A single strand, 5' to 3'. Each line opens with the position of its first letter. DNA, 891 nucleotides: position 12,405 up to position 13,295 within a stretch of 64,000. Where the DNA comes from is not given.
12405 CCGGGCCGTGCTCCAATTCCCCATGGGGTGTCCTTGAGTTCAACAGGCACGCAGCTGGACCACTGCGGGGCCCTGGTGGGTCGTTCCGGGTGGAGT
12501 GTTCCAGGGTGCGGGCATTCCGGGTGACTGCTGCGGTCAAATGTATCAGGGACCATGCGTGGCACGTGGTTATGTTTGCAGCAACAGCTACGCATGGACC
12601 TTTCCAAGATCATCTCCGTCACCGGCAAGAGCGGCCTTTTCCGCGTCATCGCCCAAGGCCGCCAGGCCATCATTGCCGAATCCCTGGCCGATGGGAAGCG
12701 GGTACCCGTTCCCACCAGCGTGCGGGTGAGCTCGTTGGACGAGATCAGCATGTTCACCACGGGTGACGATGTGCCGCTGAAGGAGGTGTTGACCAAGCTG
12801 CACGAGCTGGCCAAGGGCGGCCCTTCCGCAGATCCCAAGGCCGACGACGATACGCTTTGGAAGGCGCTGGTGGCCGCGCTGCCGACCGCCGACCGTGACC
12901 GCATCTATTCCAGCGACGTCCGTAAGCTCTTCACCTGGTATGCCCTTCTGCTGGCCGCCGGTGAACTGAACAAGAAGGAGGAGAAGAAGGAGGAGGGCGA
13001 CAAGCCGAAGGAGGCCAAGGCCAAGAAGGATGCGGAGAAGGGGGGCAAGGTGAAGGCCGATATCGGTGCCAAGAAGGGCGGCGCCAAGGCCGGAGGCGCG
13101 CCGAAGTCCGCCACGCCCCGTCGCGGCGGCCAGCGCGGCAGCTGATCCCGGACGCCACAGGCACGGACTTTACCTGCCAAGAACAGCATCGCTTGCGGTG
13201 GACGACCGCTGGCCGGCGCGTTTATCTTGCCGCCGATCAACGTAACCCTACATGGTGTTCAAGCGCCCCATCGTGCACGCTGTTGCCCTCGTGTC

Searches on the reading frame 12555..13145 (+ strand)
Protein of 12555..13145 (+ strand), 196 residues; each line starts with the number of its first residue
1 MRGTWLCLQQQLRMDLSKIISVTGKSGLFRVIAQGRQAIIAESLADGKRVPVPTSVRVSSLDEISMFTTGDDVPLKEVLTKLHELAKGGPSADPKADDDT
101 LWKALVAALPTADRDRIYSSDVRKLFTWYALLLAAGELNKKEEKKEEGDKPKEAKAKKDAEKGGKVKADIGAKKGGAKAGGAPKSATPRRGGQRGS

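Call 7: search_protein_families(library=pfam, proteins=[window:12555-13145:+], max_evalue=0.001)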
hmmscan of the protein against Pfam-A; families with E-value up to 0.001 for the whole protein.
window:12555-13145:+ (196 aa): 2 families
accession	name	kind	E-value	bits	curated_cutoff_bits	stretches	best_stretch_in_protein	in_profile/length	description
PF21186.2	DUF6852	-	4.1e-18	66.2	27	1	64-132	1-71/71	Domain of unknown function (DUF6852)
PF18347.7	DUF5606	-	3.9e-16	59.4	25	1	16-61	1-46/46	Domain of unknown function (DUF5606)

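Call 56: search_protein_families(library=ncbifam, proteins=[window:12555-13145:+], max_evalue=0.0001)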
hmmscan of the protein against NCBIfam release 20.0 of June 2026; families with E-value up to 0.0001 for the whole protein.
window:12555-13145:+ (196 aa): 0 families
